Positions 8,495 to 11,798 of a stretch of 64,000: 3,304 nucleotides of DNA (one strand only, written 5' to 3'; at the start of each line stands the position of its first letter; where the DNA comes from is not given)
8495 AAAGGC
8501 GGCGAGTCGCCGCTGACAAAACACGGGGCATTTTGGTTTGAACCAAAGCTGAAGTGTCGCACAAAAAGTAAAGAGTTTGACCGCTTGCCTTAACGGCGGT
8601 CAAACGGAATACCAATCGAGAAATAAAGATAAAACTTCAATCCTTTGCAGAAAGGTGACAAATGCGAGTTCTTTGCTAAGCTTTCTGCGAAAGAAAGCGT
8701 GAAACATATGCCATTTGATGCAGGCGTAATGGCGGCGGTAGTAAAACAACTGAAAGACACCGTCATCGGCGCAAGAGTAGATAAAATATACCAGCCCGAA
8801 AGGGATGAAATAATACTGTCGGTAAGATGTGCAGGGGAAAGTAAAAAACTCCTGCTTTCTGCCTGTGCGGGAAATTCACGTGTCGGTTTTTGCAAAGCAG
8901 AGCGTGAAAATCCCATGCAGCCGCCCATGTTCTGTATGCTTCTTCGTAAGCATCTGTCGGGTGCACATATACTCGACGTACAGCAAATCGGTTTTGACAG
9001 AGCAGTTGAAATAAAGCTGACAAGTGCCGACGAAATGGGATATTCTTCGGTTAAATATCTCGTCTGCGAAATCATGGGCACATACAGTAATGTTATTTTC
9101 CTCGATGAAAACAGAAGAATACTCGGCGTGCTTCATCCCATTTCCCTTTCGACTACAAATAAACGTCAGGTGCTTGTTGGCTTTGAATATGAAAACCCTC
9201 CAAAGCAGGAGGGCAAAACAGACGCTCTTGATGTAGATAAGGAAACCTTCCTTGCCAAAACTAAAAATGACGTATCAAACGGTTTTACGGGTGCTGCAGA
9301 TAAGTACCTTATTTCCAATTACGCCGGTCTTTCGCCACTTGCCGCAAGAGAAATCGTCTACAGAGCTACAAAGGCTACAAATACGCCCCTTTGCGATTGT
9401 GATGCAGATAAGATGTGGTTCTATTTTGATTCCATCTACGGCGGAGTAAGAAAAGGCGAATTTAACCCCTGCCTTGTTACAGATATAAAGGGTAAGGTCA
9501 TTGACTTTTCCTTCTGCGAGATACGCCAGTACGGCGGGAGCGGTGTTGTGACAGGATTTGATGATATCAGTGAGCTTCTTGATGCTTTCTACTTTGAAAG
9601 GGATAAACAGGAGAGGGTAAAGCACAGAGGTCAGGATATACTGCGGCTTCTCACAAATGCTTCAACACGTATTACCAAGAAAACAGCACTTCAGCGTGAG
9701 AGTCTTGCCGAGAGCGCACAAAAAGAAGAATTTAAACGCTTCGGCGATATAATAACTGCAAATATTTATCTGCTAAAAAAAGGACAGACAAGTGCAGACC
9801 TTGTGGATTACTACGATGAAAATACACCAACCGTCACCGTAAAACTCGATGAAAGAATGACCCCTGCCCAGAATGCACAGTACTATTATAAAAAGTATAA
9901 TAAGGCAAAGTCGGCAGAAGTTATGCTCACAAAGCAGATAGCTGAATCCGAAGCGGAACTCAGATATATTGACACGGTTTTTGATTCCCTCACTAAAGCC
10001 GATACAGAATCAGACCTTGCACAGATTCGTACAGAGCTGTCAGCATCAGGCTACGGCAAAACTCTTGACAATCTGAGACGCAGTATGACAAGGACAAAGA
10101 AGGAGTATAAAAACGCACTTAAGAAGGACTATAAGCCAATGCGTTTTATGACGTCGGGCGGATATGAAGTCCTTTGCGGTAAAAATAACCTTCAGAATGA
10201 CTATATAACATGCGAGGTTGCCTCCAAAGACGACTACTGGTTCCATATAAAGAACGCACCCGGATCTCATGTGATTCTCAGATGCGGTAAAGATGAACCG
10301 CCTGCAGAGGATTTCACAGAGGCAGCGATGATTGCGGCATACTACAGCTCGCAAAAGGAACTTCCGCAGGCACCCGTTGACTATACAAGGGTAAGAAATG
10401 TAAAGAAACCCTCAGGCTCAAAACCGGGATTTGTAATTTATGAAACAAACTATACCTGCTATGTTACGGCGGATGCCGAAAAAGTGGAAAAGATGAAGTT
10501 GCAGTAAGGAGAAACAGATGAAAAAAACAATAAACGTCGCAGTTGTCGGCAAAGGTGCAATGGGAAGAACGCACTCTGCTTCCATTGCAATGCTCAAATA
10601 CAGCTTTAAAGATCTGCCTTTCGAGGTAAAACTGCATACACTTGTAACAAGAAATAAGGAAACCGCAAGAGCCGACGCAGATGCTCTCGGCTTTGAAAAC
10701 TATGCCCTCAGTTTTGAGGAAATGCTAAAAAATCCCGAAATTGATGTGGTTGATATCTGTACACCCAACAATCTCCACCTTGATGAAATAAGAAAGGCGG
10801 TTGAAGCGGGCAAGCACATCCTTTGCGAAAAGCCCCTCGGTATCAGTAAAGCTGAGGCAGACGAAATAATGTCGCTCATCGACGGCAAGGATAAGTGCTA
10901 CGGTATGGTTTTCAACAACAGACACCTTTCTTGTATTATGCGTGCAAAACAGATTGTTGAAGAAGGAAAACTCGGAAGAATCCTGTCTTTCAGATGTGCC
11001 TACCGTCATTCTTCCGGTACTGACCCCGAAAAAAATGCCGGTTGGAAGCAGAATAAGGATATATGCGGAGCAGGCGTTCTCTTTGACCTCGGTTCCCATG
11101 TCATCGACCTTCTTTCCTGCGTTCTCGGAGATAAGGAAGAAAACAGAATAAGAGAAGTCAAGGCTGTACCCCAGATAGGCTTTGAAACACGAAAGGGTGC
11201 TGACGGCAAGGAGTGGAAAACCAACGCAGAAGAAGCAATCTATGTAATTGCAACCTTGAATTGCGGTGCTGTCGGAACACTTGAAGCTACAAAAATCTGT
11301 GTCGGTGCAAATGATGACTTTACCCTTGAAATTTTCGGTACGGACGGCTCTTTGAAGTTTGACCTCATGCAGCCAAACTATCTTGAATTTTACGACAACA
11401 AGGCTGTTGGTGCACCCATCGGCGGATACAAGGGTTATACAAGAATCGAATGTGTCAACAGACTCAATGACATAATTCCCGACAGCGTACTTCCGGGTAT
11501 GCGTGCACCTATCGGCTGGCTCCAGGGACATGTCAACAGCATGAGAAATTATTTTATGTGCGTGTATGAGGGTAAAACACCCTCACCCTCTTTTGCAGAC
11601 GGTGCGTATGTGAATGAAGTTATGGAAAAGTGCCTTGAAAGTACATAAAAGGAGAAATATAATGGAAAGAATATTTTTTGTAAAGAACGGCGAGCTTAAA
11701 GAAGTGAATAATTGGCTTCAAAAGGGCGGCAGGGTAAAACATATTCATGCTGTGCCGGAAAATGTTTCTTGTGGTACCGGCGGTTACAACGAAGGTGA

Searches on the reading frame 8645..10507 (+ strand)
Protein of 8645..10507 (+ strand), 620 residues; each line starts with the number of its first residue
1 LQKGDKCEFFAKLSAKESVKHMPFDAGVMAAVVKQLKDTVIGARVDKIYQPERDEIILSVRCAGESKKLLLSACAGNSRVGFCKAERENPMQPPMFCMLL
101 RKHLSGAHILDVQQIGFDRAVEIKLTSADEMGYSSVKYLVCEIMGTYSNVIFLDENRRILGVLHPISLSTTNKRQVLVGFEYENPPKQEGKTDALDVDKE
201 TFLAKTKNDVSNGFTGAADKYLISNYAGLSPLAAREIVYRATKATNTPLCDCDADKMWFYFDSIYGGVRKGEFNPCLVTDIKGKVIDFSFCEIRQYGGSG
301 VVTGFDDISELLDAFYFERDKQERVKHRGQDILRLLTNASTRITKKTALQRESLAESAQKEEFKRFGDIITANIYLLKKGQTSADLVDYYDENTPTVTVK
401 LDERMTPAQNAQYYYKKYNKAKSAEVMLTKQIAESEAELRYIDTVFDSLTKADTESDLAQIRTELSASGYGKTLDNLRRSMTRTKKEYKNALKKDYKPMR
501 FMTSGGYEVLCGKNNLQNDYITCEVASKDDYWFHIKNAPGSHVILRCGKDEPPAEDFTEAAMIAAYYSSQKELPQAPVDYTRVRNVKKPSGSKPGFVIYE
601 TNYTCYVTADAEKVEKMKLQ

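Call 63: search_protein_families(library=pfam, proteins=[window:8645-10507:+], max_evalue=0.0001)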
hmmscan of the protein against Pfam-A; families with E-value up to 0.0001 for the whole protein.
window:8645-10507:+ (620 aa): 3 families
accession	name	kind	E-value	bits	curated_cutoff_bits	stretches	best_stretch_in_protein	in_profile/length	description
PF05833.16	NFACT_N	-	1.8e-128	429.6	31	1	26-474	2-446/456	NFACT N-terminal and middle domains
PF05670.18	NFACT-R_1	-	5e-13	50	29.8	1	497-591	1-98/112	NFACT protein RNA binding domain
PF18297.6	NFACT-R_2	-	8.6e-06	26.3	26.9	1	501-587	4-86/104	NFACT protein RNA binding domain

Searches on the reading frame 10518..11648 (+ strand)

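Call 63: search_protein_families(library=pfam, proteins=[window:10518-11648:+], max_evalue=0.0001)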
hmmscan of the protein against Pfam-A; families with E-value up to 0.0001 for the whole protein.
window:10518-11648:+ (376 aa): 4 families
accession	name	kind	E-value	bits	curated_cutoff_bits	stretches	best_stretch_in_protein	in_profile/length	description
PF01408.29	GFO_IDH_MocA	-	6.7e-23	82.1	24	1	5-129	1-117/120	Oxidoreductase family, NAD-binding Rossmann fold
PF22725.1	GFO_IDH_MocA_C3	-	3.3e-22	79.2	27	1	141-279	2-123/124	GFO/IDH/MocA C-terminal domain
PF02894.22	GFO_IDH_MocA_C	-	2.5e-18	67.1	22.9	1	144-375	1-209/218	Oxidoreductase family, C-terminal alpha/beta domain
PF22685.1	Gal80p_C-like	-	9.2e-07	29.6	29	1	140-281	3-150/152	Gal80p, C-terminal domain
